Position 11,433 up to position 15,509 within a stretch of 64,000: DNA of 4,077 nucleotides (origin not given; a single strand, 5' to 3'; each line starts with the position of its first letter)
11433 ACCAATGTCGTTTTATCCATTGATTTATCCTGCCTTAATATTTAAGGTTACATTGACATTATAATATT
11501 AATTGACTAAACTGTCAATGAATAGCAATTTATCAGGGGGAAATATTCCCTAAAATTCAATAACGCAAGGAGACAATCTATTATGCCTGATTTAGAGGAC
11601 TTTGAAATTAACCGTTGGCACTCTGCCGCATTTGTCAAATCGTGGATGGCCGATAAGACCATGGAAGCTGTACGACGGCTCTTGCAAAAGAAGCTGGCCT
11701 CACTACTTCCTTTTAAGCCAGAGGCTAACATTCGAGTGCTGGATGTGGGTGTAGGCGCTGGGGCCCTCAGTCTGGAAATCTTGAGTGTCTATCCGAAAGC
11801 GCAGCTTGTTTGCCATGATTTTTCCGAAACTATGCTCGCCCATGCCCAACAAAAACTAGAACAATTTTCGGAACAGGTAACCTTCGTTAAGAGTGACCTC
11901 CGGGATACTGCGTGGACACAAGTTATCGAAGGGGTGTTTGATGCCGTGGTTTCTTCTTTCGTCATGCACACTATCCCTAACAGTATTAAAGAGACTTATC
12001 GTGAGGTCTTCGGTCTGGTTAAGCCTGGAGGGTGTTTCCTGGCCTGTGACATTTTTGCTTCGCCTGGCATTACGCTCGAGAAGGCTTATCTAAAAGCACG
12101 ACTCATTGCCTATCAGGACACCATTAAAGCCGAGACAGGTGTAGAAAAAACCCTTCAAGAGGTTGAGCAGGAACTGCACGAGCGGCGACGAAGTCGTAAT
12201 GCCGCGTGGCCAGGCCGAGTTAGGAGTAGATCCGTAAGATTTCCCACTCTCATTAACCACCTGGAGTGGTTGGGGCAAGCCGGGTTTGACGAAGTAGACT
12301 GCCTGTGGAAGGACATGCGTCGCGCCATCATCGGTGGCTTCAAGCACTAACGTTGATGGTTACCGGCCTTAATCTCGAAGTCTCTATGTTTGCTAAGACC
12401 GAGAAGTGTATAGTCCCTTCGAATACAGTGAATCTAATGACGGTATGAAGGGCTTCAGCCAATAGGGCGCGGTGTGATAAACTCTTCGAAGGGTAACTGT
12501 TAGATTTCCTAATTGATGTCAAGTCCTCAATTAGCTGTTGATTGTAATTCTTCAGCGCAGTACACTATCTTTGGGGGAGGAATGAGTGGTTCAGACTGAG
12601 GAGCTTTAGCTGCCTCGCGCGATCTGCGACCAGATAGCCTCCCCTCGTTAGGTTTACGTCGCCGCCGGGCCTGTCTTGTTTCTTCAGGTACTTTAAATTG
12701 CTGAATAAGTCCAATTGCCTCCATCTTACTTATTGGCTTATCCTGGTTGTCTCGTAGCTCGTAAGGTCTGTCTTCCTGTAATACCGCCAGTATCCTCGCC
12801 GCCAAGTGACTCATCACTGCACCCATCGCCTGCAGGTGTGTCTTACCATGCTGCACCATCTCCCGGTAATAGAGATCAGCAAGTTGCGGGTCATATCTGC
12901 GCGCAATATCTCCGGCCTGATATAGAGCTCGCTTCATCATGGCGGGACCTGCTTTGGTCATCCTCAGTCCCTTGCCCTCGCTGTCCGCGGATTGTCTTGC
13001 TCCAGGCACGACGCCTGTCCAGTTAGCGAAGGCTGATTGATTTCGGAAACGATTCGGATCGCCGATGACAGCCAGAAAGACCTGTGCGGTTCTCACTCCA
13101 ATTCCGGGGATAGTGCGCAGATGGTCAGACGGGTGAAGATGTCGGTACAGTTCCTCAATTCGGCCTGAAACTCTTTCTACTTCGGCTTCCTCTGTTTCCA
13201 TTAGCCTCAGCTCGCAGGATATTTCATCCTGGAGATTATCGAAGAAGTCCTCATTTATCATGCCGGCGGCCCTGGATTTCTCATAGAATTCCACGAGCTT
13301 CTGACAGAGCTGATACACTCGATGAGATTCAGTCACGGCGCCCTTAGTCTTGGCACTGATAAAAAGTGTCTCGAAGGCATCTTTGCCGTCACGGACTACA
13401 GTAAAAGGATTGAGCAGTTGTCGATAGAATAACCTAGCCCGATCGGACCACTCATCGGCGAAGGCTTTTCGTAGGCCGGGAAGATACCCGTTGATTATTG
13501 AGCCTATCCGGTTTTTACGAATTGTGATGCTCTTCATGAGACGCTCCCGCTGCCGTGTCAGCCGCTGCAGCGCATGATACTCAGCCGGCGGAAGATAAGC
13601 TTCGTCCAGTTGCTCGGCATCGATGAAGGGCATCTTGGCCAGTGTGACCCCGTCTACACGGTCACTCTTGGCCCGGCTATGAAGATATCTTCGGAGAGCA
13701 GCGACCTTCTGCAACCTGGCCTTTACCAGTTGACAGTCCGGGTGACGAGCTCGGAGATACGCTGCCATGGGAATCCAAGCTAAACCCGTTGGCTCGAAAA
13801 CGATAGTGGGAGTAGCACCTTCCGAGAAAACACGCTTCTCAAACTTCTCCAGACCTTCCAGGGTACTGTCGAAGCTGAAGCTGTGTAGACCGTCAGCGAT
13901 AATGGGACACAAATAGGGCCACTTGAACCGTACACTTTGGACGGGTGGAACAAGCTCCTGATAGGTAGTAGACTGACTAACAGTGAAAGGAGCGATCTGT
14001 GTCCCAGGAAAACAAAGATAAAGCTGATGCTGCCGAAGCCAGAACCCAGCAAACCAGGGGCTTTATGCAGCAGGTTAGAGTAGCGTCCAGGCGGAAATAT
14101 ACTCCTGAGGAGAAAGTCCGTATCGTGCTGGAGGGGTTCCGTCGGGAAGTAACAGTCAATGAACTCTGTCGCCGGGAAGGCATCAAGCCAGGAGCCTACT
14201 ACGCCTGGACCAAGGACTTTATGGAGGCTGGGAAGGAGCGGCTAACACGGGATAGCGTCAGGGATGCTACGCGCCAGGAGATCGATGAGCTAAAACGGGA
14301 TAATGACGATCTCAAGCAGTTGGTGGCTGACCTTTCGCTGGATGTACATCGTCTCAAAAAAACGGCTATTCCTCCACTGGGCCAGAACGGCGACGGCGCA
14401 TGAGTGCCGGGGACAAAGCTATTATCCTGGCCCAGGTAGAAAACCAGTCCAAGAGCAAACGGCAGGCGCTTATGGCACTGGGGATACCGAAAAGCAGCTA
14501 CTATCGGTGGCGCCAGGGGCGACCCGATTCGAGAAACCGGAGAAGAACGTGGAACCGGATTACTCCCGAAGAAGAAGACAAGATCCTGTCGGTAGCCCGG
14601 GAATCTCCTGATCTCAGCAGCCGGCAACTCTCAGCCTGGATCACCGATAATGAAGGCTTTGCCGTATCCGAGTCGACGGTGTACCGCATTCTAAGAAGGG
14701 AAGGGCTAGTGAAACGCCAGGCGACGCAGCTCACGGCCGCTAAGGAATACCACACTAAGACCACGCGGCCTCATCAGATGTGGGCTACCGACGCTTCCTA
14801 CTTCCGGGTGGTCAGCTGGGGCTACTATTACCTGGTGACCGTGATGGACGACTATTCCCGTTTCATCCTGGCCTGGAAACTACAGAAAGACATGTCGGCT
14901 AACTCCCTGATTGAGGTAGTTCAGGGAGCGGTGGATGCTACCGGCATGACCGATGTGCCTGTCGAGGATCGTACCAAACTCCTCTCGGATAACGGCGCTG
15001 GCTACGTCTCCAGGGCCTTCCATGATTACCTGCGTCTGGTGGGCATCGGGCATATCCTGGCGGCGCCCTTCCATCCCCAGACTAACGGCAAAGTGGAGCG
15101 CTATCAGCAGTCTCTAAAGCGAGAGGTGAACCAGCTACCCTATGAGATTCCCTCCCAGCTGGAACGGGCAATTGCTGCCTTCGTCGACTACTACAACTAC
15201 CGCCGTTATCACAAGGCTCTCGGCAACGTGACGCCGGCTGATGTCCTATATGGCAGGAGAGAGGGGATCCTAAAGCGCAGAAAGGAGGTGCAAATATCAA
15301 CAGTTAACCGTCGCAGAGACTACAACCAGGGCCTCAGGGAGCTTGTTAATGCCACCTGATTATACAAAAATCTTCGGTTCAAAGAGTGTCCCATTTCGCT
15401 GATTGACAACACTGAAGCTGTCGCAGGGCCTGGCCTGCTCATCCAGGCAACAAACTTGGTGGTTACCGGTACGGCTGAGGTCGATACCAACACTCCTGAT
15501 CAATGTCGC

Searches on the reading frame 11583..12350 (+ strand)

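Call 63: search_protein_families(library=pfam, proteins=[window:11583-12350:+], max_evalue=0.0001)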
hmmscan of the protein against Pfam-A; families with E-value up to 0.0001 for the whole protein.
window:11583-12350:+ (255 aa): 10 families
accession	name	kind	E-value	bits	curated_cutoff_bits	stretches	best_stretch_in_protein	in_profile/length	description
PF13649.12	Methyltransf_25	-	4.4e-18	66.2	27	1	52-150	1-97/97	Methyltransferase domain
PF13847.12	Methyltransf_31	-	4.5e-15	56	27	1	48-158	3-113/145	Methyltransferase domain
PF08242.18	Methyltransf_12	-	5.3e-15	56.4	30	1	53-152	1-98/98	Methyltransferase domain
PF08241.18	Methyltransf_11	-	1.2e-14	55.2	21.2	1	53-153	1-94/95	Methyltransferase domain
PF01209.24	Ubie_methyltran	-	1.9e-10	40.9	20.1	1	48-169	49-166/233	ubiE/COQ5 methyltransferase family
PF13489.12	Methyltransf_23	-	5e-10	39.8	27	1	30-236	5-160/164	Methyltransferase domain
PF05175.20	MTS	-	7.7e-08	32.6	23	1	45-123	30-103/170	Methyltransferase small domain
PF00891.24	Methyltransf_2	-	4.8e-07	29.8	22.3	1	26-110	42-124/210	O-methyltransferase domain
PF01795.25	Methyltransf_5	-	2e-06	28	27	1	44-108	16-80/309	MraW methylase family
PF02353.26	CMAS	-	6.3e-05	22.9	27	1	24-159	40-169/273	Mycolic acid cyclopropane synthetase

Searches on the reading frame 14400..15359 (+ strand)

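Call 25: search_protein_families(library=pfam, proteins=[window:14400-15359:+], max_evalue=0.01)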
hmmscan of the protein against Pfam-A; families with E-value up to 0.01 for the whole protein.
window:14400-15359:+ (319 aa): 8 families
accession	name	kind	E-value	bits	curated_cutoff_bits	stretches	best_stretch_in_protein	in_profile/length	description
PF00665.32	rve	-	5.9e-20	71.9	32.6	1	122-226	2-102/102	Integrase core domain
PF13683.12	rve_3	-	1.2e-14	54.2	26.5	1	215-279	2-67/67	Integrase core domain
PF13565.12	HTH_32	-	2e-11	44.7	33.7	1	36-98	8-73/73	Homeodomain-like domain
PF01498.24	HTH_Tnp_Tc3_2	-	9e-08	32.7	31.5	1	60-110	2-51/72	Transposase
PF13276.12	HTH_21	-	9.6e-05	23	28.1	1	60-107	8-56/60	HTH-like domain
PF13333.12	rve_2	-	0.00013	22.4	22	1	238-280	6-49/56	Integrase core domain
PF13384.12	HTH_23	-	0.00031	20.9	24.6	0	6-39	7-39/50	Homeodomain-like domain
PF24764.1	rva_4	-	0.0036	17.5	26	1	122-184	5-65/194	Integrase core domain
